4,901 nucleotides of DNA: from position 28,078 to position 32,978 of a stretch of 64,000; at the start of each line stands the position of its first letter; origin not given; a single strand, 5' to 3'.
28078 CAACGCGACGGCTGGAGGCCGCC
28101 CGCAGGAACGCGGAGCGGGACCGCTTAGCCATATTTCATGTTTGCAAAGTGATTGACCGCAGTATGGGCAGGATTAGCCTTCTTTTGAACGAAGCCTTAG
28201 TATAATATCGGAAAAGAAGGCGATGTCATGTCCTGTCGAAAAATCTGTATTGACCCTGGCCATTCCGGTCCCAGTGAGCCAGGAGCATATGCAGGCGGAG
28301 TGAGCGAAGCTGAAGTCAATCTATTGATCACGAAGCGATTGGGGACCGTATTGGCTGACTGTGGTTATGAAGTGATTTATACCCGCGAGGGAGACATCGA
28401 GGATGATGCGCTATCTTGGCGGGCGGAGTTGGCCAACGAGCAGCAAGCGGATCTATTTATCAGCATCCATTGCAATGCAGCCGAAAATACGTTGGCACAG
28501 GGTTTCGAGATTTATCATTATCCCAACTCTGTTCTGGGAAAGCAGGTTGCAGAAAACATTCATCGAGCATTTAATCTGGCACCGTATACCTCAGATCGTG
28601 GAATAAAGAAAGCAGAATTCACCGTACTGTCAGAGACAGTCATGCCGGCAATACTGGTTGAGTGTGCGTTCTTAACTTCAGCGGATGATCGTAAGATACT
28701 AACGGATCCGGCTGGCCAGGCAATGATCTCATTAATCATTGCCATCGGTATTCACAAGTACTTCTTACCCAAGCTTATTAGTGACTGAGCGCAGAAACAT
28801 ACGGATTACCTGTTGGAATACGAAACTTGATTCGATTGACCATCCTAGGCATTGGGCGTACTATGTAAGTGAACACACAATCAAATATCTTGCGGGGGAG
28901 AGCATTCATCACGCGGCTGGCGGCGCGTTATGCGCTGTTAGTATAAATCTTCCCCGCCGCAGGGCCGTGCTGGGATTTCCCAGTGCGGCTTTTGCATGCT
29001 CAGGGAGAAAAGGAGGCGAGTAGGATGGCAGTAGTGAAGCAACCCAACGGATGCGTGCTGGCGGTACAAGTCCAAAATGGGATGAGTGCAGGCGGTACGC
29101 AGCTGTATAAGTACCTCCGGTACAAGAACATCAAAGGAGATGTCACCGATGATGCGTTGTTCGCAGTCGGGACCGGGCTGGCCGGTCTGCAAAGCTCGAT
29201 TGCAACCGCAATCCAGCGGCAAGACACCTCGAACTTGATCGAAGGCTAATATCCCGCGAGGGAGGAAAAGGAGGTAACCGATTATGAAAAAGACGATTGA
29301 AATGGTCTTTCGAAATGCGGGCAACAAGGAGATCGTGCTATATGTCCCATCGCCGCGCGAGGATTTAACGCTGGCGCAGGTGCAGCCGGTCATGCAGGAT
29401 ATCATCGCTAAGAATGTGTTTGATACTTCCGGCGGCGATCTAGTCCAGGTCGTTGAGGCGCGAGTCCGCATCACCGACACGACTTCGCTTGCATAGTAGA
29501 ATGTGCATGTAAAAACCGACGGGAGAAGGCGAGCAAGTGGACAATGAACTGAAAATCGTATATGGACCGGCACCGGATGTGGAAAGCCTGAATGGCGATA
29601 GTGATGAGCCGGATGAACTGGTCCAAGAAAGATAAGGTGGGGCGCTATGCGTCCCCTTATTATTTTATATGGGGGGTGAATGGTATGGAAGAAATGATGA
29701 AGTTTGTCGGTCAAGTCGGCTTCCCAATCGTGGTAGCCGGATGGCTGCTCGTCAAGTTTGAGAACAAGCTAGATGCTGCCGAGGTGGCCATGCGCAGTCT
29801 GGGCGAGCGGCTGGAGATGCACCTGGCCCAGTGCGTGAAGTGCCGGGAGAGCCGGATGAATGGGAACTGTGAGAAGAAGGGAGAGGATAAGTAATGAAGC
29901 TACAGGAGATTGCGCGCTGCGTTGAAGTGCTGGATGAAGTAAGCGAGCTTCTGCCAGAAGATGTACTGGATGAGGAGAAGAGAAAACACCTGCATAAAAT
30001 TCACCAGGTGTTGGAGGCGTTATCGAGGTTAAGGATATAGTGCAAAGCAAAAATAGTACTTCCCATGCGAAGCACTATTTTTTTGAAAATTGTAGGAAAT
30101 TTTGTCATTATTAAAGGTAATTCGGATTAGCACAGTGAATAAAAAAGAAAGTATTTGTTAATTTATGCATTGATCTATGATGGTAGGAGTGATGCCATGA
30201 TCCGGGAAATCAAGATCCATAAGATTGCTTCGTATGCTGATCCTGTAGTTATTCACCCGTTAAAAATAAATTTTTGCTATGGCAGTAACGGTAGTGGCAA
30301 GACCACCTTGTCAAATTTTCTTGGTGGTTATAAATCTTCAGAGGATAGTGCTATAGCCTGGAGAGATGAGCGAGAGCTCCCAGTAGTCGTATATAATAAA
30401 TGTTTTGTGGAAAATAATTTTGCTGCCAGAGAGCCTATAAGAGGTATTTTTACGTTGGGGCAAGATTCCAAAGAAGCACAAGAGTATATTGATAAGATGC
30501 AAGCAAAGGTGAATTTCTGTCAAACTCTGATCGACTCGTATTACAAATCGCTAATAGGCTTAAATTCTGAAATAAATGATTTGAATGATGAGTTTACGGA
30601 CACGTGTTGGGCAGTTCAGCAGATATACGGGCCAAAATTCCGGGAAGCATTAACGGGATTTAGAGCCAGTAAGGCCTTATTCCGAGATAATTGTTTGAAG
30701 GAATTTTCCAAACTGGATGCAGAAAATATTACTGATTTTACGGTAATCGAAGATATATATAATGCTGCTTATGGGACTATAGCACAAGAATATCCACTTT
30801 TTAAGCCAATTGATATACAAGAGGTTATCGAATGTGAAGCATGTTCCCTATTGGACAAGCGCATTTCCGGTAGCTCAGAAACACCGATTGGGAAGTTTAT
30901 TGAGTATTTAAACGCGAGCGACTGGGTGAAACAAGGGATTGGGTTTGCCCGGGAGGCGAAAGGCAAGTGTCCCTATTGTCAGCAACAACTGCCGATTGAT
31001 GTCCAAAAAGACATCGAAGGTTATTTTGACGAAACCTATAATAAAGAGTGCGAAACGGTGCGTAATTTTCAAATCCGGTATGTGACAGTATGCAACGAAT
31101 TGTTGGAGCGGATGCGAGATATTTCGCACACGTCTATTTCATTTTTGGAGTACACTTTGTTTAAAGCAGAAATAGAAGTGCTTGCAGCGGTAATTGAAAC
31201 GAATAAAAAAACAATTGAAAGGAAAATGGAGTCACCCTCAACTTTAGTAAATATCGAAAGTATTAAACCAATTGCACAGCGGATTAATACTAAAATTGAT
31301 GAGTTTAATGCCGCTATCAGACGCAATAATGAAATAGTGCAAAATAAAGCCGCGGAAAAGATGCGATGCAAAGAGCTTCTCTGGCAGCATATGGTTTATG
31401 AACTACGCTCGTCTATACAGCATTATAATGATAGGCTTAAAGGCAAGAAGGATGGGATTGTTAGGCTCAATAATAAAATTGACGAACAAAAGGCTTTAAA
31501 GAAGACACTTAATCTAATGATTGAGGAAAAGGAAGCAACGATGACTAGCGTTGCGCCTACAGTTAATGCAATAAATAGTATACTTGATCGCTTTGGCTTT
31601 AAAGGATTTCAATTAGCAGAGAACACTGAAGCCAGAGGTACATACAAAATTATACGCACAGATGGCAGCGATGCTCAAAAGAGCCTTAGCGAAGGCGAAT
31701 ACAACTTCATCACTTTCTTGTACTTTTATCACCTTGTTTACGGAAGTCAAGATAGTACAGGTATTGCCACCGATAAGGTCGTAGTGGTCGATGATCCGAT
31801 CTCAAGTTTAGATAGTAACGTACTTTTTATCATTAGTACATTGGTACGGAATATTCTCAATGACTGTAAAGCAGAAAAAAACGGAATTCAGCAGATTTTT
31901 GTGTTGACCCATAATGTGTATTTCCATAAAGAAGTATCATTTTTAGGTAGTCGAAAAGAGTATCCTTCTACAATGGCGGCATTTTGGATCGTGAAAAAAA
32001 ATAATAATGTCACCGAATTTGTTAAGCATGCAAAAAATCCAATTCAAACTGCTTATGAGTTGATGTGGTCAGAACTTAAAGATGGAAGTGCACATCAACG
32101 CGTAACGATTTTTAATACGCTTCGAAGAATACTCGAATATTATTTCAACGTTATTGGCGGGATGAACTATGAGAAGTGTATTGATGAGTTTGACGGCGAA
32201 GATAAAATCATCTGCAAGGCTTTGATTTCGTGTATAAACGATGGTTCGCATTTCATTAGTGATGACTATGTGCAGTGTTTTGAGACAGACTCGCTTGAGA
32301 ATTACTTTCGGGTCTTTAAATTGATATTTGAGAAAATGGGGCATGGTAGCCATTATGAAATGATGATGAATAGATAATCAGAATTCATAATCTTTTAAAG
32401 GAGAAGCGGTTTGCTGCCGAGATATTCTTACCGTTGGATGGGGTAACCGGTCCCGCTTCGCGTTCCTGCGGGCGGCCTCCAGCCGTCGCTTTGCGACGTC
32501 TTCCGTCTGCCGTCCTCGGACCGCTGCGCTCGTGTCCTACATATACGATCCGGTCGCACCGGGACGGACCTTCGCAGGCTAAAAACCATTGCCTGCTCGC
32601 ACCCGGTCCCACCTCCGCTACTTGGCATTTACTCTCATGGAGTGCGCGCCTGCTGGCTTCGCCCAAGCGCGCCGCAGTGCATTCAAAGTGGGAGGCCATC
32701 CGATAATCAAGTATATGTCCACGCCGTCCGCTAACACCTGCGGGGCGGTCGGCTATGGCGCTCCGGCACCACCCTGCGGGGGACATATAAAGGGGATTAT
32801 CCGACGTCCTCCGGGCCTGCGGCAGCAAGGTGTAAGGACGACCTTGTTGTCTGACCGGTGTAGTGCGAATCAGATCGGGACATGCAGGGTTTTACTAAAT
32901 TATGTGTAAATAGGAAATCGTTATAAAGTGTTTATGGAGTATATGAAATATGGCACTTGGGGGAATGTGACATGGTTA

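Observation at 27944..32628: Two inverted copies of a G+C-rich, hairpin-dense non-coding element (about 190 nt) bracket the amidase-to-RloC block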

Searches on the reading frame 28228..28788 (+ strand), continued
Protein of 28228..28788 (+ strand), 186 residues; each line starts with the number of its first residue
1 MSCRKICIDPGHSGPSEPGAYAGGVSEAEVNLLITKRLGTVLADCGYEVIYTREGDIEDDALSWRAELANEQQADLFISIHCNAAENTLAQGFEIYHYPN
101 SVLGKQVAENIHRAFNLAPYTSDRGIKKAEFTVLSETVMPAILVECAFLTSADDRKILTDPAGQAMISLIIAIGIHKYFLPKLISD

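Call 97: find_encoding_contigs(protein=P0071, flank=9000, max_places=3)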
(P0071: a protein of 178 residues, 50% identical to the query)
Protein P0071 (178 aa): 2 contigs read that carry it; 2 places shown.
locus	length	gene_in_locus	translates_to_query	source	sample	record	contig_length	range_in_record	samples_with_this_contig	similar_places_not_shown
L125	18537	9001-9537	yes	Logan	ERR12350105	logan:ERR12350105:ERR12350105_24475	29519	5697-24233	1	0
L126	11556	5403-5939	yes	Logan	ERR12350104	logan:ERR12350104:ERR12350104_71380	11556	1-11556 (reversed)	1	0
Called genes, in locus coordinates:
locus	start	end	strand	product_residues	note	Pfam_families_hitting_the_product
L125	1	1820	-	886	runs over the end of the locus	PF00690:Cation_ATPase_N, PF00122:E1-E2_ATPase, PF00702:Hydrolase, PF13246:Cation_ATPase, PF00689:Cation_ATPase_C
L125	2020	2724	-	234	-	PF12146:Hydrolase_4 (faint), PF12697:Abhydrolase_6 (faint)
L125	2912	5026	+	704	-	PF00989:PAS (faint), PF08448:PAS_4 (weak), PF13188:PAS_8 (faint), PF08447:PAS_3 (faint), PF13426:PAS_9 (weak), PF01590:GAF, PF13185:GAF_2, PF13556:HTH_30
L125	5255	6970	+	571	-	PF02203:TarH, PF12729:4HB_MCP_1, PF00672:HAMP (weak), PF00015:MCPsignal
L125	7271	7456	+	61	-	PF12844:HTH_19, PF13413:HTH_25 (weak), PF13560:HTH_31, PF01381:HTH_3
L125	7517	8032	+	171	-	-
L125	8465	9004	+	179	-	-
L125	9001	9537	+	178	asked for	PF01520:Amidase_3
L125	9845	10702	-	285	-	PF02588:YitT_membrane, PF10035:DUF2179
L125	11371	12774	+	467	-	PF01565:FAD_binding_4, PF02913:FAD-oxidase_C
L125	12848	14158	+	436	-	PF00083:Sugar_tr, PF07690:MFS_1, PF03137:OATP (weak)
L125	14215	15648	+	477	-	PF11794:HpaB_N, PF03241:HpaB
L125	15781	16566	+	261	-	PF09339:HTH_IclR, PF12802:MarR_2 (weak), PF01614:IclR_C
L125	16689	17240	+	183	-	PF01558:POR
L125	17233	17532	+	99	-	PF12797:Fer4_2 (faint), PF00037:Fer4 (weak), PF12837:Fer4_6 (weak), PF13237:Fer4_10 (weak), PF14697:Fer4_21, PF12838:Fer4_7 (weak), PF13187:Fer4_9 (weak), PF00037:Fer4 (weak), +1 more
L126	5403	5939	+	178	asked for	PF01520:Amidase_3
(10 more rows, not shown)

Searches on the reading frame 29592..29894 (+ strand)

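Call 18: search_protein_families(library=pfam, proteins=[window:29592-29894:+], max_evalue=0.01)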
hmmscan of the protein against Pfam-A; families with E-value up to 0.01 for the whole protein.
window:29592-29894:+ (100 aa): 1 family
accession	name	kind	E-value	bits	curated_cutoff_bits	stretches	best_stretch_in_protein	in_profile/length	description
PF12841.12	YvrJ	-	6.2e-11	42.1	29.5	1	39-71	2-34/36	YvrJ protein family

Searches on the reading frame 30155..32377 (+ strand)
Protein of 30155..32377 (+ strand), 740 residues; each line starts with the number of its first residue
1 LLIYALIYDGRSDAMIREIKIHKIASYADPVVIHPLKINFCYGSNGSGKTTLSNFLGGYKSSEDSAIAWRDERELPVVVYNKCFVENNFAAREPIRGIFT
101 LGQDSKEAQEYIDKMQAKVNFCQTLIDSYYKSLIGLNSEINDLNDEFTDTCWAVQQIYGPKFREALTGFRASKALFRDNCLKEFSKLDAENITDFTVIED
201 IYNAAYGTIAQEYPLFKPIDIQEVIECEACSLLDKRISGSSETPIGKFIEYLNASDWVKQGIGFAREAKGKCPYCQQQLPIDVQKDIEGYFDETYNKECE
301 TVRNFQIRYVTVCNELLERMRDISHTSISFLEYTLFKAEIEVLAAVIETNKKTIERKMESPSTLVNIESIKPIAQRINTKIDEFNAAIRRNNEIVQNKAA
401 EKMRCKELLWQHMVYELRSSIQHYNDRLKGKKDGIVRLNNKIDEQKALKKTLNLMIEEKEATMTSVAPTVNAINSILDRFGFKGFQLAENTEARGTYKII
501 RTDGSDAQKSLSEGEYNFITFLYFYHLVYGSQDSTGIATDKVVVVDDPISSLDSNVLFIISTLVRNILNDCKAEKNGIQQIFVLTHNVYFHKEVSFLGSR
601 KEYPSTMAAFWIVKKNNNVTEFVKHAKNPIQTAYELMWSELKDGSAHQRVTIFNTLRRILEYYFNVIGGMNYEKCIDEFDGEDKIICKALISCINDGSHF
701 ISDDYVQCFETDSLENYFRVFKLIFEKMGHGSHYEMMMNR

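Call 18: search_protein_families(library=pfam, proteins=[window:30155-32377:+], max_evalue=0.01)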
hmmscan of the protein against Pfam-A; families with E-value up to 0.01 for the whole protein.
window:30155-32377:+ (740 aa): 3 families
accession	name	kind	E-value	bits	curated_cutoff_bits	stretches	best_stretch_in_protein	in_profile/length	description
PF13166.12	AAA_13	-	2.1e-170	569.3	36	1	36-726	16-713/713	AAA domain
PF13304.12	AAA_21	-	0.0034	17.9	27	0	512-589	239-301/304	AAA domain, putative AbiEii toxin, Type IV TA system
PF02463.25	SMC_N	-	0.0052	16.7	40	0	15-53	1-41/220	RecF/RecN/SMC N terminal domain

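Call 19: search_protein_families(library=padloc, proteins=[window:30155-32377:+], max_evalue=0.01)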
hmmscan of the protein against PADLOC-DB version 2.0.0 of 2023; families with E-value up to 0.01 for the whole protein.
window:30155-32377:+ (740 aa): 17 families
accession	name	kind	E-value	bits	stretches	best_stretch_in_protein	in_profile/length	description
PDLC04890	PDC-S06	-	2e-251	834.6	1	15-739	1-723/732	-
PDLC04886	PDC-S06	-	9.1e-152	505.4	1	15-739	1-723/727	-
PDLC04897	PDC-S06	-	2e-57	193.3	1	15-739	1-724/727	-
PDLC04894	PDC-S06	-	5.5e-50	168.7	1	37-738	29-735/740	-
PDLC04887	PDC-S06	-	7e-48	161.8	1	37-699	35-741/790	-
PDLC04896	PDC-S06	-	1e-34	118.2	1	37-704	29-693/732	-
PDLC04898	PDC-S06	-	6.1e-21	72.4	1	254-699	270-710/752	-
PDLC04895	PDC-S06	-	6.8e-16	55.9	2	341-662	380-702/784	-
PDLC02360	PrrC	-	5.9e-15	53.2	1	469-701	103-319/372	PrrC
PDLC03859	LmuB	-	8.5e-13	46.3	1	208-592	295-590/611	-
PDLC04893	PDC-S06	-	6.7e-10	36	1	268-555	376-660/862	-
PDLC04146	HEC-02B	-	6.9e-05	20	1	535-621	233-313/344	-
PDLC02335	AbiLi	-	8.1e-05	19.8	1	13-624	47-261/326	AbiLi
PDLC02980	AriA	-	0.00023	19.2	0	40-62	3-25/304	-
PDLC04213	HEC-02A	-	0.00036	18.2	0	15-55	1-42/337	-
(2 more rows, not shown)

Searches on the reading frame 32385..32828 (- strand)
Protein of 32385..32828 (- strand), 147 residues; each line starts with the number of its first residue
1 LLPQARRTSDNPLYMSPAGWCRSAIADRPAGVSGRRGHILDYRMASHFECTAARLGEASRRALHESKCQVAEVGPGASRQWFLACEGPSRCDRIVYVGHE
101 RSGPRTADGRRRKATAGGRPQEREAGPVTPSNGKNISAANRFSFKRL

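Call 17: find_homologous_proteins(query=window:32385-32828:-, max_evalue=0.01)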
Query window:32385-32828:-: 96 candidates shared short words with the query, none scored E <= 0.01.
